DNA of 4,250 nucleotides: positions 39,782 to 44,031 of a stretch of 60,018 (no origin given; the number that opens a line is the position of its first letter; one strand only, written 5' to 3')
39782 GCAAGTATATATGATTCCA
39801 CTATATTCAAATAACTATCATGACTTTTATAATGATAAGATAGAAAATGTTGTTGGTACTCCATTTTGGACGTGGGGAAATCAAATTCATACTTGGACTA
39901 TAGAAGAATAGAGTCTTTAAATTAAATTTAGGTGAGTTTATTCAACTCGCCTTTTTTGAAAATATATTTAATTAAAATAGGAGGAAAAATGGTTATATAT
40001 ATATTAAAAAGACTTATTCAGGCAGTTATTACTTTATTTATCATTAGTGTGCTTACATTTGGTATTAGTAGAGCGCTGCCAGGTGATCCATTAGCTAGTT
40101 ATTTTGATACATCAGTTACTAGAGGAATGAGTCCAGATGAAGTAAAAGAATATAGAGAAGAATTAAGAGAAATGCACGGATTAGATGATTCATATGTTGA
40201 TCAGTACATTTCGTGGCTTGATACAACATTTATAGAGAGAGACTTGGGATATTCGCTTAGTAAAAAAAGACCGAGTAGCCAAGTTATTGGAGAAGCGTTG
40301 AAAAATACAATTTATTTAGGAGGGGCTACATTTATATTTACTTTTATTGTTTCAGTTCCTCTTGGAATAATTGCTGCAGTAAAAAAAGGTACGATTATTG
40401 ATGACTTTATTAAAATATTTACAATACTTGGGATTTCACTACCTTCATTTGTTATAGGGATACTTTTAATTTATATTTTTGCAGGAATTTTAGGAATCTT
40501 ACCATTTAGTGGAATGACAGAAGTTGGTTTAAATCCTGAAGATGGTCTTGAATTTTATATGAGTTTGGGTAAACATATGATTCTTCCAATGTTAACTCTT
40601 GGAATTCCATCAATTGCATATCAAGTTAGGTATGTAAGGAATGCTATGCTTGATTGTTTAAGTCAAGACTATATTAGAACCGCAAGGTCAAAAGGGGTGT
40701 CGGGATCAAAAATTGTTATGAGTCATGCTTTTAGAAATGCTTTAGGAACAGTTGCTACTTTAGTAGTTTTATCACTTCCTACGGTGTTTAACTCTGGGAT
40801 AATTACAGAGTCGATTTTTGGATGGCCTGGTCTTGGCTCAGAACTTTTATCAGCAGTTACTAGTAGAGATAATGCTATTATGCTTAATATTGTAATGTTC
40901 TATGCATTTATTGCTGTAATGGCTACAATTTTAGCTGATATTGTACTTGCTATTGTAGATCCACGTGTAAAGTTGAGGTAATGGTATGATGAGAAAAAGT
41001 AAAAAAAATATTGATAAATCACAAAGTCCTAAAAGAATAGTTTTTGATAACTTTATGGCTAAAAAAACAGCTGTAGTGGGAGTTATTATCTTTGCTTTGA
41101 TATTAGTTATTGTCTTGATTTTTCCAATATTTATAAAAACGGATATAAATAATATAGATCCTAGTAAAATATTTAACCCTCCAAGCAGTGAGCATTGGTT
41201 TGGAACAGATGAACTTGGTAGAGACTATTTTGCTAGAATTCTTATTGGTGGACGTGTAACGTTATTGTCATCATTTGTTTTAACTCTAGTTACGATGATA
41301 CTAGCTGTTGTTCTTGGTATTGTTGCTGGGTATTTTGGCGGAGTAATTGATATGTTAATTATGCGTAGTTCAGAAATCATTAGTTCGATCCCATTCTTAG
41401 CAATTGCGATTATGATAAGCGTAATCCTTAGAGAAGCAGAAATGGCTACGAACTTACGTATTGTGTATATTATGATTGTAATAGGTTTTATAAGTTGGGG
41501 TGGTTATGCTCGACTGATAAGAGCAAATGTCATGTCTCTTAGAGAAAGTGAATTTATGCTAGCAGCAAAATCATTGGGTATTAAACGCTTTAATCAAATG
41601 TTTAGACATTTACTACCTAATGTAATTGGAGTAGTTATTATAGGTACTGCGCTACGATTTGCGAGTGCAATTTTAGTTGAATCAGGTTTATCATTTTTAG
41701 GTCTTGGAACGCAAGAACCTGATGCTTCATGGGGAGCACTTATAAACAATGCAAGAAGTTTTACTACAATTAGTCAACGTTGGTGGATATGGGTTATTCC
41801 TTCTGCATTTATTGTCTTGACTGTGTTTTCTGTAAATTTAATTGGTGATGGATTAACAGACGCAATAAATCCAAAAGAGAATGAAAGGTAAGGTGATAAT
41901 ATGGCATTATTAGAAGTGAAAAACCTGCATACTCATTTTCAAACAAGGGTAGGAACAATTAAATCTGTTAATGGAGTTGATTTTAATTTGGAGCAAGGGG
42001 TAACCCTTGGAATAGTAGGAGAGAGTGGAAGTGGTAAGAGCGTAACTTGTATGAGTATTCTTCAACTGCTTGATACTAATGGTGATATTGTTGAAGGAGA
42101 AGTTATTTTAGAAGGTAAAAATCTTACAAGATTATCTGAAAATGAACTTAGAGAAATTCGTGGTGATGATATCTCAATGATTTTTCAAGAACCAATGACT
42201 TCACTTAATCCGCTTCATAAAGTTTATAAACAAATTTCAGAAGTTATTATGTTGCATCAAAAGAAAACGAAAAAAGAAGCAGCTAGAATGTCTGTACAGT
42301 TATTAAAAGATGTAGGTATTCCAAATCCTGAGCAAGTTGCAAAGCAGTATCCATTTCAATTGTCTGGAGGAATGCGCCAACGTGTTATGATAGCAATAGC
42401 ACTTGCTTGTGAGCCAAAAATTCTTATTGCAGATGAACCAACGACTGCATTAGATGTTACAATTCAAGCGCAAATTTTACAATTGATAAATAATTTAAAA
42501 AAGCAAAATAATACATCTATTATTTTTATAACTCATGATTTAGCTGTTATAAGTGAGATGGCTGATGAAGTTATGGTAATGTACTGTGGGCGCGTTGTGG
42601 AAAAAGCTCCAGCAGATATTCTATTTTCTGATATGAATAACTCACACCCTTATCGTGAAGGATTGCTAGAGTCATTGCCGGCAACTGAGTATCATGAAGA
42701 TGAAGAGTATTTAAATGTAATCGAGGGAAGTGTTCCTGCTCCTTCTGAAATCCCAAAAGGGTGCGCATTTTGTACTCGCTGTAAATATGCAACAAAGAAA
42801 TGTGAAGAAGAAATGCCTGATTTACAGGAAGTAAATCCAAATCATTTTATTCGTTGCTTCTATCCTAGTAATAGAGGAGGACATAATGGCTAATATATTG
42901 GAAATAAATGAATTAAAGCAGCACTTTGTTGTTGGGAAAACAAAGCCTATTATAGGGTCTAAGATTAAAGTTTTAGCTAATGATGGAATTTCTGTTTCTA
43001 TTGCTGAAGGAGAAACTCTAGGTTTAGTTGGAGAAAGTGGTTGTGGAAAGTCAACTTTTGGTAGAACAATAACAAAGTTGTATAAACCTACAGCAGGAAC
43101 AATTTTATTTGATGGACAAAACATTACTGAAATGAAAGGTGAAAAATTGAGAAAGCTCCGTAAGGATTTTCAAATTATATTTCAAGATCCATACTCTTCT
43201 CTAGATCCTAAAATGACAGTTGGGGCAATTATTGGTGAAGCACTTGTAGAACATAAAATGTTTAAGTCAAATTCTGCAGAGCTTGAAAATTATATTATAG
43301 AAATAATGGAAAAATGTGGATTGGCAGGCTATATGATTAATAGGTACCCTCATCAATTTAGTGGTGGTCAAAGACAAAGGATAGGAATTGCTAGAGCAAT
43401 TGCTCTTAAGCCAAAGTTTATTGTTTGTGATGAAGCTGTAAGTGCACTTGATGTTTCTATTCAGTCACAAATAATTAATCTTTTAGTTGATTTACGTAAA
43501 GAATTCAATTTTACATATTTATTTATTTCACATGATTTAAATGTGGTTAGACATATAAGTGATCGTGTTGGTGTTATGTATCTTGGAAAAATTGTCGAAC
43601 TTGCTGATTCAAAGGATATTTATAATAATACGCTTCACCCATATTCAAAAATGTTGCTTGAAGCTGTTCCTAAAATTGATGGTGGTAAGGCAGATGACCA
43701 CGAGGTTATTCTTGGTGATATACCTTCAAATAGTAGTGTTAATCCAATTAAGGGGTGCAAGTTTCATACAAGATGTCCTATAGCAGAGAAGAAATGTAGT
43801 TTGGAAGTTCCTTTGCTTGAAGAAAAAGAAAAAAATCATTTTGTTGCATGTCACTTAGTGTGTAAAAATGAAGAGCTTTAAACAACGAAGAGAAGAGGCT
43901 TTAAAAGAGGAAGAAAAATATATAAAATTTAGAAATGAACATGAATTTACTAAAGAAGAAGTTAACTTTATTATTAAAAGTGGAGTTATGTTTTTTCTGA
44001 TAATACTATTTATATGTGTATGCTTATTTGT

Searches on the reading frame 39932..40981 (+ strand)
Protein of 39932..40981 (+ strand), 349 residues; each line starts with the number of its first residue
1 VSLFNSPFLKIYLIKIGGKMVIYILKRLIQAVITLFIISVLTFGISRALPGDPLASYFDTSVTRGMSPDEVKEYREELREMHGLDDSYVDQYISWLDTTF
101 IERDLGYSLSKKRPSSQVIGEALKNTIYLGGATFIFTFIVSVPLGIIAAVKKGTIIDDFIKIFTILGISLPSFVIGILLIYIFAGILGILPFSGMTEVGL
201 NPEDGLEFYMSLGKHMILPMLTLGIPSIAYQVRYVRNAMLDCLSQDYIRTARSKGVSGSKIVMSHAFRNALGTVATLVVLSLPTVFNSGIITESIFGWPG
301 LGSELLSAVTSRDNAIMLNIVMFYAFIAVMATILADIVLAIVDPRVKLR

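Call 26: search_protein_families(library=pfam, proteins=[window:39932-40981:+], max_evalue=0.00001)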
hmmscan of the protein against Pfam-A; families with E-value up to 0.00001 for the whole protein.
window:39932-40981:+ (349 aa): 2 families
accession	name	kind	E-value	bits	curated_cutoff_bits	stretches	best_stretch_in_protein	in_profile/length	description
PF00528.27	BPD_transp_1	-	1.6e-38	132.8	26.4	1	142-347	2-183/184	Binding-protein-dependent transport system inner membrane component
PF19300.4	BPD_transp_1_N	-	6e-10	39.8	23.8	1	20-106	1-79/114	Binding-prot-dependent transport system membrane comp, N-term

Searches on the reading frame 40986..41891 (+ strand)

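Call 36: search_protein_families(library=pfam, proteins=[window:40986-41891:+], max_evalue=0.000001)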
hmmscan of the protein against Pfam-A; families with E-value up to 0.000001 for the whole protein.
window:40986-41891:+ (301 aa): 2 families
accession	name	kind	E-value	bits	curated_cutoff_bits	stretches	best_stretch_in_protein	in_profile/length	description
PF00528.27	BPD_transp_1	-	5e-31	108.3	26.4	1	107-297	1-181/184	Binding-protein-dependent transport system inner membrane component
PF12911.12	OppC_N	-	4.5e-07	30.1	23.9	1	14-66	1-53/53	N-terminal TM domain of oligopeptide transport permease C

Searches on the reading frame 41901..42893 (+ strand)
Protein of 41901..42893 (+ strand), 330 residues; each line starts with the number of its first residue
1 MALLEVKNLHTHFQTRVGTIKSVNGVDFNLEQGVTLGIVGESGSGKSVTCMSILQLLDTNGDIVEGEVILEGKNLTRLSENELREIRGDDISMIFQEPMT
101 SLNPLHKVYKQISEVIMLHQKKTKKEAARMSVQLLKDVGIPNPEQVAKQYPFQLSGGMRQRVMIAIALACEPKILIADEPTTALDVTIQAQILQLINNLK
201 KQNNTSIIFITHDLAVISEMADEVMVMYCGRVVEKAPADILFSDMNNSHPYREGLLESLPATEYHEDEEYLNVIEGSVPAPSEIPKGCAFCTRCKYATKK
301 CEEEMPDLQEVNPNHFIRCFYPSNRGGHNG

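Call 36: search_protein_families(library=pfam, proteins=[window:41901-42893:+], max_evalue=0.000001)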
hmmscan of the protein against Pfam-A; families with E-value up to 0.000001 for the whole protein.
window:41901-42893:+ (330 aa): 4 families
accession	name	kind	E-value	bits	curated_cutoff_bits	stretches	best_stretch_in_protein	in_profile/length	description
PF00005.33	ABC_tran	-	4.2e-29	102.3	25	1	24-182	2-137/137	ABC transporter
PF08352.17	oligo_HPY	-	9.8e-15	55.2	27.1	1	233-301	1-65/65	Oligopeptide/dipeptide transporter, C-terminal region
PF13304.12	AAA_21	-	2.6e-10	41.3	27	1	147-217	231-303/304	AAA domain, putative AbiEii toxin, Type IV TA system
PF02463.25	SMC_N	-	8.5e-07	29.1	40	0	20-227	10-211/220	RecF/RecN/SMC N terminal domain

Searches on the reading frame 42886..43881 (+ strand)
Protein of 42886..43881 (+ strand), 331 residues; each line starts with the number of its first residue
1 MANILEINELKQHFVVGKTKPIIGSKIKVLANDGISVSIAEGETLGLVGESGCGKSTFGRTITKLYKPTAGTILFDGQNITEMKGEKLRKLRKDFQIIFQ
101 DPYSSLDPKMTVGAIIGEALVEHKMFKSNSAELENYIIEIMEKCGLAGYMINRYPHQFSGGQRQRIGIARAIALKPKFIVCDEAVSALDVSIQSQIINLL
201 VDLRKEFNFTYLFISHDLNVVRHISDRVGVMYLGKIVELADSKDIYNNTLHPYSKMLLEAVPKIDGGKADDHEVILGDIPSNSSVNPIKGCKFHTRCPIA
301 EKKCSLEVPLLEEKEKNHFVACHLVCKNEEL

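Call 36: search_protein_families(library=pfam, proteins=[window:42886-43881:+], max_evalue=0.000001)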
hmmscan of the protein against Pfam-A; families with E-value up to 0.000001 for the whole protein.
window:42886-43881:+ (331 aa): 2 families
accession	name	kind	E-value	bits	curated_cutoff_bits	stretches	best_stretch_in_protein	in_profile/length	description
PF00005.33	ABC_tran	-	1.1e-32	114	25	1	34-185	3-136/137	ABC transporter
PF08352.17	oligo_HPY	-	8.5e-17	61.8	27.1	1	237-304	1-65/65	Oligopeptide/dipeptide transporter, C-terminal region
